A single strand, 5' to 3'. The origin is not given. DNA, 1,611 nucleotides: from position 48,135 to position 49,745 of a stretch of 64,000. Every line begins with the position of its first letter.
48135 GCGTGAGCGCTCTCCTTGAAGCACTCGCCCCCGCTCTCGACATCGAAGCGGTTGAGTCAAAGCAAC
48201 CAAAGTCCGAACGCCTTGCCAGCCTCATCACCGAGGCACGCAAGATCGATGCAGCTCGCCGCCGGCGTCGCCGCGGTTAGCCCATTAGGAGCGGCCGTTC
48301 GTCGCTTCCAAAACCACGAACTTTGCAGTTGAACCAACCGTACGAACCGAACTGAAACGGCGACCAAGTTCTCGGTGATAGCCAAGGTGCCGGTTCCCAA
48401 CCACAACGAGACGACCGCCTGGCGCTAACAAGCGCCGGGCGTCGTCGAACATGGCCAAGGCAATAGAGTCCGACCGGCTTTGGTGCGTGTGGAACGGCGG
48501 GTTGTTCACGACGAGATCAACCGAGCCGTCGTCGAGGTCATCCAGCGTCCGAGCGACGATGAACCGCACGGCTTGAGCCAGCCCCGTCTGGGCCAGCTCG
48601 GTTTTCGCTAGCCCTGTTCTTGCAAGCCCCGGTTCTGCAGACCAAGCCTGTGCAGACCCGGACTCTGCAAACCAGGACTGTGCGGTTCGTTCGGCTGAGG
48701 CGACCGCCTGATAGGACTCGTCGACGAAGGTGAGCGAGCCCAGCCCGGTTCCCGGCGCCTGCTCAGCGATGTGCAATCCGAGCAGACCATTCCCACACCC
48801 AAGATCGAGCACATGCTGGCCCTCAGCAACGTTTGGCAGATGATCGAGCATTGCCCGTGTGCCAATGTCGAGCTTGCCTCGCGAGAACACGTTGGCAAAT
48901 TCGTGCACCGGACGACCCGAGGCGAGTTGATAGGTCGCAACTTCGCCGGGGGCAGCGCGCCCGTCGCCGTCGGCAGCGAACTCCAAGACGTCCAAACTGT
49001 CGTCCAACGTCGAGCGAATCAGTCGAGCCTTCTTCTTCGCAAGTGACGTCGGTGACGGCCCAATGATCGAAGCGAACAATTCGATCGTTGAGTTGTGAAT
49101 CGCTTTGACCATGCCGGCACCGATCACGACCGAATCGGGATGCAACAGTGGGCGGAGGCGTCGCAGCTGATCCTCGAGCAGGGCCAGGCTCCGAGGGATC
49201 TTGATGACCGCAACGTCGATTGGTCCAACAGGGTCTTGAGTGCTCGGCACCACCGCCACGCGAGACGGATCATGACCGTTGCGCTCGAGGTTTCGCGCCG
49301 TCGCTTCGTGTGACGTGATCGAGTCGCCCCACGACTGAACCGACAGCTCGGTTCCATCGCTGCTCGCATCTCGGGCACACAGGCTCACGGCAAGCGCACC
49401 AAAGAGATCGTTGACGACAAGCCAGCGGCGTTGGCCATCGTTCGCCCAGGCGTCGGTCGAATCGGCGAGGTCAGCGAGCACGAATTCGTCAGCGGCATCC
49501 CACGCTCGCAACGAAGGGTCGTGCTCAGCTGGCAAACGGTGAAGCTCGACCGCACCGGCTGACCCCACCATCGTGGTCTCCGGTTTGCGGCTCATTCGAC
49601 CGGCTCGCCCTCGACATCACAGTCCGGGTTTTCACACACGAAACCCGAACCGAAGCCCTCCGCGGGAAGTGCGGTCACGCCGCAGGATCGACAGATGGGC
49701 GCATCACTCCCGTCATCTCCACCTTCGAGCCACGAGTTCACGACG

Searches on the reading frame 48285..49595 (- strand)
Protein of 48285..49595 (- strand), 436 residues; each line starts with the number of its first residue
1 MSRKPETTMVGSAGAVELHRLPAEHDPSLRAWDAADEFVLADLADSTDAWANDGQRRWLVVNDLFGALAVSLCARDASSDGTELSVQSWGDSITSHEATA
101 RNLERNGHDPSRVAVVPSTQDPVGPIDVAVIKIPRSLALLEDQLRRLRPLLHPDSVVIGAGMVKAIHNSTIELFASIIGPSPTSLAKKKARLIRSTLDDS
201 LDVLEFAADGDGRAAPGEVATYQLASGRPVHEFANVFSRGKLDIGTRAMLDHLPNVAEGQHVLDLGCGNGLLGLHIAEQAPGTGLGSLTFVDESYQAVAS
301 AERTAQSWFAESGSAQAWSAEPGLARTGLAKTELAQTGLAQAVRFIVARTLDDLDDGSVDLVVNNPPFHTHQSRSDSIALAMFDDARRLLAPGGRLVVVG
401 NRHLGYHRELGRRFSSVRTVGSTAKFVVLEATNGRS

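Call 25: search_protein_families(library=pfam, proteins=[window:48285-49595:-], max_evalue=0.001)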
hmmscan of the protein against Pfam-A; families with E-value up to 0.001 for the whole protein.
window:48285-49595:- (436 aa): 5 families
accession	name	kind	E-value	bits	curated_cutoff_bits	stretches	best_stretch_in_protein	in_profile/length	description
PF05175.20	MTS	-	3e-43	147.8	23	2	329-429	70-169/170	Methyltransferase small domain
PF13649.12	Methyltransf_25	-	3.4e-09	37.7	27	1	262-307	1-43/97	Methyltransferase domain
PF08242.18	Methyltransf_12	-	1.6e-07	32.4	30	0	263-306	1-42/98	Methyltransferase domain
PF13847.12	Methyltransf_31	-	1.8e-07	31.4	27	0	259-307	4-50/145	Methyltransferase domain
PF08241.18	Methyltransf_11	-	4.1e-06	27.8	21.2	0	263-398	1-95/95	Methyltransferase domain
